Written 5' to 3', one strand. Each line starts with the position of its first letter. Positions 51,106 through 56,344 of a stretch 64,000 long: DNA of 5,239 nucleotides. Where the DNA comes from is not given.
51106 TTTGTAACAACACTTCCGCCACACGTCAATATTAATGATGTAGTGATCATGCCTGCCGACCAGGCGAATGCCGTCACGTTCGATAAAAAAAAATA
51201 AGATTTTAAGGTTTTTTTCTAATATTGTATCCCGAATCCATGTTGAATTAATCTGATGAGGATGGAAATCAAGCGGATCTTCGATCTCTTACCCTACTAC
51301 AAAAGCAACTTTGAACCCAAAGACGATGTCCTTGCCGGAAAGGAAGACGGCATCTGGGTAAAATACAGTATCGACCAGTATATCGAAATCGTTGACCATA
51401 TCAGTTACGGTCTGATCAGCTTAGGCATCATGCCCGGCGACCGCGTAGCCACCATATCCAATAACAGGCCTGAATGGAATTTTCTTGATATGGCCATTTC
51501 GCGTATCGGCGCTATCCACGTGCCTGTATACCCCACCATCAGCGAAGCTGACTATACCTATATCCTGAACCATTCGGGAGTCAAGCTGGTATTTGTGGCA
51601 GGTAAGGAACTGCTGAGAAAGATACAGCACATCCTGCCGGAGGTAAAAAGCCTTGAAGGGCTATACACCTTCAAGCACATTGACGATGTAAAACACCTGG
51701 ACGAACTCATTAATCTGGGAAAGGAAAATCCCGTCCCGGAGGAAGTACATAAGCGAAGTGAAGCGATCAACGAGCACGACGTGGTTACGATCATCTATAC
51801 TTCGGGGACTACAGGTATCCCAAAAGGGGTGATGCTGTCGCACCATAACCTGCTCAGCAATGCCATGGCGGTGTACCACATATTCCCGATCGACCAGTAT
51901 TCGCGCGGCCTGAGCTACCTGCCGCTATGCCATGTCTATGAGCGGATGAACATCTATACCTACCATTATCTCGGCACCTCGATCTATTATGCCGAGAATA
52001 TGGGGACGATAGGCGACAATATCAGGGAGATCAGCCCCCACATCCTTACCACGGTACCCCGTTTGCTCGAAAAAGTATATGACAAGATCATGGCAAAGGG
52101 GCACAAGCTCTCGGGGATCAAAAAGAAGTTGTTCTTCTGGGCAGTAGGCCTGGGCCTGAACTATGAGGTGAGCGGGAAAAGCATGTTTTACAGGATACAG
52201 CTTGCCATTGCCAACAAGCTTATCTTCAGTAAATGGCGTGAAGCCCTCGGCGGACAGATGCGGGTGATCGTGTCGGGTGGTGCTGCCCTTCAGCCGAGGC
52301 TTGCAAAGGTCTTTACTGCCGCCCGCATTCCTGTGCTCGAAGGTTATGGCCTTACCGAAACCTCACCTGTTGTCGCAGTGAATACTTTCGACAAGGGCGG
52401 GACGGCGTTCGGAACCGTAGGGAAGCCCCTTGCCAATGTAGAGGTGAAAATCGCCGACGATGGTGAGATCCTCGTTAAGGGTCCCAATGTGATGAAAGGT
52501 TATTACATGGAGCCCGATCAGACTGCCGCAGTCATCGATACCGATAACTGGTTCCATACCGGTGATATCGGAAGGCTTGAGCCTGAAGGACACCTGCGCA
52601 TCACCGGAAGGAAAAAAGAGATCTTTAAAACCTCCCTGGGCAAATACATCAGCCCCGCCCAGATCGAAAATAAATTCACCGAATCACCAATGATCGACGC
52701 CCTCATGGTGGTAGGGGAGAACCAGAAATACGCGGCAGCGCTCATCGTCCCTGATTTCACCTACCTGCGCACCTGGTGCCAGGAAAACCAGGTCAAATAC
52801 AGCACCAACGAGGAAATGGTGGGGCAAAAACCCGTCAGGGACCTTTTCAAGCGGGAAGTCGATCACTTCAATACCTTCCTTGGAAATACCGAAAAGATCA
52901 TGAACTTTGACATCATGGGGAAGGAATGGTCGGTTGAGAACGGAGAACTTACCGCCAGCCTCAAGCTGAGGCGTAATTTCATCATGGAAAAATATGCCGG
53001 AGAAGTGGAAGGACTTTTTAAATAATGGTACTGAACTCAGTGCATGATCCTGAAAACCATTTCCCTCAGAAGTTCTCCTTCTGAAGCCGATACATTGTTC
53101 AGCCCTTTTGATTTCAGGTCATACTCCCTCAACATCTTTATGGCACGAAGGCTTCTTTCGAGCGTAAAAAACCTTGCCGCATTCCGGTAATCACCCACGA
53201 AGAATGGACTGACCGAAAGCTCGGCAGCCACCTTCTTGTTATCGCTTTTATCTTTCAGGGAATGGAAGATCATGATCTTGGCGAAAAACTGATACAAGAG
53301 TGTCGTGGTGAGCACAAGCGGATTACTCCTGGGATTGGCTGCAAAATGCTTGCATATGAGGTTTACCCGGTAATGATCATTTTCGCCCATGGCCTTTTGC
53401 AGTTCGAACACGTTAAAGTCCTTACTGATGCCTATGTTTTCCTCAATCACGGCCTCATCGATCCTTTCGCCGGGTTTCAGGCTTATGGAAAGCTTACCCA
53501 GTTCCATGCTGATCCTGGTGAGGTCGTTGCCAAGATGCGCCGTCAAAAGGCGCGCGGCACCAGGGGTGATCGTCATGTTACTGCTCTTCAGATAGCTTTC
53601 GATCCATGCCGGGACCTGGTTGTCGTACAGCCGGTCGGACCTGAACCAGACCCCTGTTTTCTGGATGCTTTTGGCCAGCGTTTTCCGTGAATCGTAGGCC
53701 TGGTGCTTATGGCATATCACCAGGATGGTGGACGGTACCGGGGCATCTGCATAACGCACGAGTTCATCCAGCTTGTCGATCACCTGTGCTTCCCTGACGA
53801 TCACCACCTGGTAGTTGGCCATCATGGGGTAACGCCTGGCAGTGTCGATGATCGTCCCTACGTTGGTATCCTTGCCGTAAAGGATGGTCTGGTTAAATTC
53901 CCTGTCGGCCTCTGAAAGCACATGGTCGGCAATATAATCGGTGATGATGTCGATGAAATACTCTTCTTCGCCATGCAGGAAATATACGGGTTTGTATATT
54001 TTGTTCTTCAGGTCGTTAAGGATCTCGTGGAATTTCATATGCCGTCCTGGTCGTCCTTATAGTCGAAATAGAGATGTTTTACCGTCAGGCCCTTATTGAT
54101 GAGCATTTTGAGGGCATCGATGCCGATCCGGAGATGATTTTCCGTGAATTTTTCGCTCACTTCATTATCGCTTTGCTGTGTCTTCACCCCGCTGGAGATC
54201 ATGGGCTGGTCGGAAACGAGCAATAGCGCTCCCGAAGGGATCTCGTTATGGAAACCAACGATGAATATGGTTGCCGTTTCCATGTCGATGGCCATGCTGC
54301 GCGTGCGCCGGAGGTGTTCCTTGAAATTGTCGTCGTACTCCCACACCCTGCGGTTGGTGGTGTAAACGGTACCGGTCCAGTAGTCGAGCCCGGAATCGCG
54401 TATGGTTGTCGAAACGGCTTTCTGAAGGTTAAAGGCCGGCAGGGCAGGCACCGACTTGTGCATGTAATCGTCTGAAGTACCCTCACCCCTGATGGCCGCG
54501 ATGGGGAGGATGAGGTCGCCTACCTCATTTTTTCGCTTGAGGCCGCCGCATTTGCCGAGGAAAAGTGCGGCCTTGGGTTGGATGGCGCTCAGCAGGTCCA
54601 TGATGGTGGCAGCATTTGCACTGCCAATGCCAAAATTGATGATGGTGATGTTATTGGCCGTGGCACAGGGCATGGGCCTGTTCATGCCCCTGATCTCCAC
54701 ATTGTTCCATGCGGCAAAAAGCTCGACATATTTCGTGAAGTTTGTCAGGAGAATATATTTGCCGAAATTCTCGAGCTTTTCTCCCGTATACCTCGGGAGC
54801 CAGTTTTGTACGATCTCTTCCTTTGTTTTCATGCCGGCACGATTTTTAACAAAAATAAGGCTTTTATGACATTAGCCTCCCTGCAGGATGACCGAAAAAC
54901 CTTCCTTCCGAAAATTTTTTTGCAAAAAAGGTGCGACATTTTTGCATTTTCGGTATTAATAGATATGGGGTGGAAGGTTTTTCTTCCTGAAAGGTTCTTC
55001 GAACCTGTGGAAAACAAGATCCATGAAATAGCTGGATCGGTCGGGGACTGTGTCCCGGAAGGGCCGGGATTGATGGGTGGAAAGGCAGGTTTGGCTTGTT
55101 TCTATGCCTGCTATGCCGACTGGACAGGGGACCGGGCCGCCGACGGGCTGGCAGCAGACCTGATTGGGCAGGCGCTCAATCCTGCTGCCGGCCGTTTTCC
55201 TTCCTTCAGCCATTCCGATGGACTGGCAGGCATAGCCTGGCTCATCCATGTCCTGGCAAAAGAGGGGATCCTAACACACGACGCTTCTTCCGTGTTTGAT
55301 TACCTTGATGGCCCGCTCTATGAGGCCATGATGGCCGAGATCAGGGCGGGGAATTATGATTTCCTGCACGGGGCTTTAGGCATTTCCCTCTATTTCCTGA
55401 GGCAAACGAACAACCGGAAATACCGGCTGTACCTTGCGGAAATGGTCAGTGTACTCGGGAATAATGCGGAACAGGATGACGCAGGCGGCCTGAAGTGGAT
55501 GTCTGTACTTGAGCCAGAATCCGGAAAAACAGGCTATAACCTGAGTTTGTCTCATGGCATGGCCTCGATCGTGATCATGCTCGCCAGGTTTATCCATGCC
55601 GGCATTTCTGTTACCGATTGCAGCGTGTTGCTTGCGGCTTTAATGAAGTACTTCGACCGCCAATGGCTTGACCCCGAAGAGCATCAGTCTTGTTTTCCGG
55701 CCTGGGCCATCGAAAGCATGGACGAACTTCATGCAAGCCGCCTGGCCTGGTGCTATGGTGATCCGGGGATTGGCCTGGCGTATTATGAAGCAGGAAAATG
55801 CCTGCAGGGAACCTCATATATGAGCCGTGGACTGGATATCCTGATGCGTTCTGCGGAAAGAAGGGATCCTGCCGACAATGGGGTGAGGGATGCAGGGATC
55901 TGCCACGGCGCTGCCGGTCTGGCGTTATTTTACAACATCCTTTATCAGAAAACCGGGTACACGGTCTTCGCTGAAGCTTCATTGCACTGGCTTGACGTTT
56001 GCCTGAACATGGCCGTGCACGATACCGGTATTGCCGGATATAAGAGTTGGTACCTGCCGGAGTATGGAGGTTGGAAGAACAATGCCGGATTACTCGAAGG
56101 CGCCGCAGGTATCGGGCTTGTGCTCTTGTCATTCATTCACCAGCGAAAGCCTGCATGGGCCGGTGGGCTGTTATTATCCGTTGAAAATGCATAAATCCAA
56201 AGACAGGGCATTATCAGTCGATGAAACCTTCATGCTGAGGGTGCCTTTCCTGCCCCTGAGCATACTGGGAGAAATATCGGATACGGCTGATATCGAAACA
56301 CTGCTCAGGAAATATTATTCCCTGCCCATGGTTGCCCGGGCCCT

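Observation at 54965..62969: Class-I lanthipeptide-type operon (LanC, split LanB, C39-ABC exporter, HlyD) with no precursor peptide gene in the window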

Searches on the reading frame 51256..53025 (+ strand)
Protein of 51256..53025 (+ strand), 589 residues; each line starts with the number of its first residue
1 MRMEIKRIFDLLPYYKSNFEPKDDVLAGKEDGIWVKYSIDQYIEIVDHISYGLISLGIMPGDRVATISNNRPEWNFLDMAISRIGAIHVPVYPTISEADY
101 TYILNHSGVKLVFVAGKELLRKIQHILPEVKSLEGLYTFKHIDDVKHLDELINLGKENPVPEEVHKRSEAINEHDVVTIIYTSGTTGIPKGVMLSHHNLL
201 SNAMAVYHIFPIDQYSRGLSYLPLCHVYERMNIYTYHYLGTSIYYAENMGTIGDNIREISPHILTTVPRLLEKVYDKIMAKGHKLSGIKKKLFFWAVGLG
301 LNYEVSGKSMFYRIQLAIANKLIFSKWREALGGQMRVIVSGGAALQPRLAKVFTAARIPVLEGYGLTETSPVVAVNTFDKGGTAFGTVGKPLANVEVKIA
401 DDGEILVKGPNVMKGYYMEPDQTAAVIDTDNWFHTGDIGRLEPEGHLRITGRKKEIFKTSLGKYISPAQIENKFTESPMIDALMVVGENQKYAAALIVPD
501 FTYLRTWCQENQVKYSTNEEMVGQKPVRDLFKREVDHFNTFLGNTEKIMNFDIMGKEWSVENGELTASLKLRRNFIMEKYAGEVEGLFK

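Call 7: search_protein_families(library=pfam, proteins=[window:51256-53025:+], max_evalue=0.01)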
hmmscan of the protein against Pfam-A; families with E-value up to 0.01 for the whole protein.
window:51256-53025:+ (589 aa): 2 families
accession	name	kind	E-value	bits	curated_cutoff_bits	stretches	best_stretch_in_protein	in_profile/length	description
PF00501.34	AMP-binding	-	2.7e-76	257.3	29.9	1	33-417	18-384/384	AMP-binding enzyme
PF23562.2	AMP-binding_C_3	-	4.5e-06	27.5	20.8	1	459-588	6-120/124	AMP-binding enzyme C-terminal domain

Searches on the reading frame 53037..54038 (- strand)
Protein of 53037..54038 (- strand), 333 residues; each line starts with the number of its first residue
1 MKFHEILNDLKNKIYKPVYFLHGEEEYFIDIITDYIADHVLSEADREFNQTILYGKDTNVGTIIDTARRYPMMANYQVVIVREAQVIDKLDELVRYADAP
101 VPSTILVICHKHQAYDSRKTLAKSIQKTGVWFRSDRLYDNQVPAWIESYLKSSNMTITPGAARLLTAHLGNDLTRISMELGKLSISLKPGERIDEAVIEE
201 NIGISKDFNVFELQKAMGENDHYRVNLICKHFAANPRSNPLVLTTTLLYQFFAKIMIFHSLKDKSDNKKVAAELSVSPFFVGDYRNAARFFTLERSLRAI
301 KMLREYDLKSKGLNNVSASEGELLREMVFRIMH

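Call 7: search_protein_families(library=pfam, proteins=[window:53037-54038:-], max_evalue=0.01)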
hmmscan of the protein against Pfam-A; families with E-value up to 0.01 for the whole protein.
window:53037-54038:- (333 aa): 2 families
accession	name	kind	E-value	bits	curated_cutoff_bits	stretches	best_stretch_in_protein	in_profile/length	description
PF06144.19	DNA_pol3_delta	-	8.7e-10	39.1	21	1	19-133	1-122/124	DNA polymerase III, delta subunit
PF21694.2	DNA_pol3_delta_C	-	4.6e-07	30.3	27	1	209-311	3-104/121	DNA polymerase III delta subunit, C-terminal domain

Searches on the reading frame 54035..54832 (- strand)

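Call 7: search_protein_families(library=pfam, proteins=[window:54035-54832:-], max_evalue=0.01)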
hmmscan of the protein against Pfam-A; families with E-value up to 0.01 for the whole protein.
window:54035-54832:- (265 aa): 1 family
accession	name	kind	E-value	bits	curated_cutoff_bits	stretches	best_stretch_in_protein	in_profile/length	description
PF01048.26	PNP_UDP_1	-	2.2e-29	103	25.1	1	59-237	41-228/233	Phosphorylase superfamily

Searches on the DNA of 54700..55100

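Call 47: search_rna_families(source=window, start=54700, end=55100, threshold=evalue, max_evalue=10)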
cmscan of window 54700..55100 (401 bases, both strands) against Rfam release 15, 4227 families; matches with E-value up to 10: 3.
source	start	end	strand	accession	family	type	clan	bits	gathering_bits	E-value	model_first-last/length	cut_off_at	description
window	54875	54998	-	RF04062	MIR949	Gene; miRNA;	-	14.4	100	7.3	1-106/106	no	MIR949 microRNA precursor family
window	55050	55084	-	RF01365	CRISPR-DR52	Gene; CRISPR;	-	14.2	50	8.5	1-37/37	no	CRISPR RNA direct repeat element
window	55083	55100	-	RF02940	COG3860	Cis-reg;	-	10.6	42.5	7.6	38-54/54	5'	COG3860 RNA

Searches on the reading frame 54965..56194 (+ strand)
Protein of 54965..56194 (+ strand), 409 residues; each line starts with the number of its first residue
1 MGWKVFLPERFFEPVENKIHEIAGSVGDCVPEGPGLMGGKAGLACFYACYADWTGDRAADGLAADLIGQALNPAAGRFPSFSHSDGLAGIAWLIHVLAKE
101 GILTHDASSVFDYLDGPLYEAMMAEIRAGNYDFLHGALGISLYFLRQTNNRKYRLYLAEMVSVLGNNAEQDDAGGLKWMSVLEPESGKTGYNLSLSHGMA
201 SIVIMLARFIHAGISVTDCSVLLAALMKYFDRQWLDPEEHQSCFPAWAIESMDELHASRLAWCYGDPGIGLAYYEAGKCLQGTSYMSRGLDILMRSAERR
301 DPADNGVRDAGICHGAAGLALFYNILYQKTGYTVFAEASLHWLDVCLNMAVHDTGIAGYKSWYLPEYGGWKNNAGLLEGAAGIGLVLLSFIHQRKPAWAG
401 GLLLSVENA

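Call 7: search_protein_families(library=pfam, proteins=[window:54965-56194:+], max_evalue=0.01)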
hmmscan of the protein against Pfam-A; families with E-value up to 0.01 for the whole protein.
window:54965-56194:+ (409 aa): 1 family
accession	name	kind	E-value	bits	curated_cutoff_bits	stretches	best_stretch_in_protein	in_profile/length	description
PF05147.19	LANC_like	-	4.7e-35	121.2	23.2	1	33-399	4-346/350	Lanthionine synthetase C-like protein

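Call 41: search_solved_structures(query=window:54965-56194:+, max_evalue=0.001, show_alignments=2)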
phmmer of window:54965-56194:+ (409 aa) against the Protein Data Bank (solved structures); distinct sequences matched with E-value up to 0.001: 2.
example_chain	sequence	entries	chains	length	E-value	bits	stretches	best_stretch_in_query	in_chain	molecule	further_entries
8byk_A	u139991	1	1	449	8.2e-15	58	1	126-400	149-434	Lanthionine synthetase C-like protein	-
2g02_A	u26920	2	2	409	7.4e-09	38.4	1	119-329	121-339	Nisin biosynthesis protein nisC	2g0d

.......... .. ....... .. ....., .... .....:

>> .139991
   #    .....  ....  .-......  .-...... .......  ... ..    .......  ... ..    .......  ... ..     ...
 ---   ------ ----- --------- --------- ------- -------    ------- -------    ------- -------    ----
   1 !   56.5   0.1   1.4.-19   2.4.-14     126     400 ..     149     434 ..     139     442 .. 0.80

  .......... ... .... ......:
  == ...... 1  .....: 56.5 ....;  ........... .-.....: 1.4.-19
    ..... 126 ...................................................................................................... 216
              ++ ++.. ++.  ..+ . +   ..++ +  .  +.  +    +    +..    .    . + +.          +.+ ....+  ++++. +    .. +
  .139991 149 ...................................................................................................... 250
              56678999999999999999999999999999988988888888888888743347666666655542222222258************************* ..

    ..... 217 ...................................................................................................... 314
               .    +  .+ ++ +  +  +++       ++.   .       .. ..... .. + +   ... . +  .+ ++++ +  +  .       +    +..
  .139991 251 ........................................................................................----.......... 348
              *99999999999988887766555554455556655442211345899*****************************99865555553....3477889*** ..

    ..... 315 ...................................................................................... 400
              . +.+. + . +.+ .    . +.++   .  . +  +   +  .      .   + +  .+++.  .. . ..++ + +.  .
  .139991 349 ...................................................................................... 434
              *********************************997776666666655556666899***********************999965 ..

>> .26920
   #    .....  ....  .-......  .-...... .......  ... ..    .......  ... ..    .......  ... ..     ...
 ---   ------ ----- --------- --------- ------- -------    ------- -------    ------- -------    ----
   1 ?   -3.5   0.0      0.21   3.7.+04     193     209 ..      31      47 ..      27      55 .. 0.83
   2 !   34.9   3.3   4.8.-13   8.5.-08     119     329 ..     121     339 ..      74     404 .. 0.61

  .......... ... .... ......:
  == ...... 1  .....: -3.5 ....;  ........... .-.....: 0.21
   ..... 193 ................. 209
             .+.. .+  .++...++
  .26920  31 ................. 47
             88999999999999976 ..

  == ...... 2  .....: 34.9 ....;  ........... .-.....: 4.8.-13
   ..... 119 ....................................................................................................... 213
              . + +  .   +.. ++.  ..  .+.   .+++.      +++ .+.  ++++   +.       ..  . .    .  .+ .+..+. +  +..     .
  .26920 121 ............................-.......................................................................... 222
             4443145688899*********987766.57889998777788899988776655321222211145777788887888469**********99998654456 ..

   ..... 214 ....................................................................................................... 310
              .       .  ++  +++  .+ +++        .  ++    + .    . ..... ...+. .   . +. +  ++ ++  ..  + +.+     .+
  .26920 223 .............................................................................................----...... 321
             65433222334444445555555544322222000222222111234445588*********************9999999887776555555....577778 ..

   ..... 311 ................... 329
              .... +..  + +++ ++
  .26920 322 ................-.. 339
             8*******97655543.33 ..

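Call 70: search_protein_families(library=ncbifam, proteins=[window:54965-56194:+], max_evalue=0.01)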
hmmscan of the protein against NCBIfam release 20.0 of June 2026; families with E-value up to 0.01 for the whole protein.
window:54965-56194:+ (409 aa): 3 families
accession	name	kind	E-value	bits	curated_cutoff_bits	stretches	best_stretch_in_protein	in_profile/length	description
TIGR03897.1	lanti_2_LanM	subfamily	2.9e-21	75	304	1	31-390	590-929/932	type 2 lanthipeptide synthetase LanM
NF038151.1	lanthi_synth_III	equivalog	1.9e-15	56.3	575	2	259-395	602-738/833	class III lanthionine synthetase LanKC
NF038150.1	lanthi_synth_IV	equivalog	4.3e-14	51.8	650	2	86-278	561-741/851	class IV lanthionine synthetase LanL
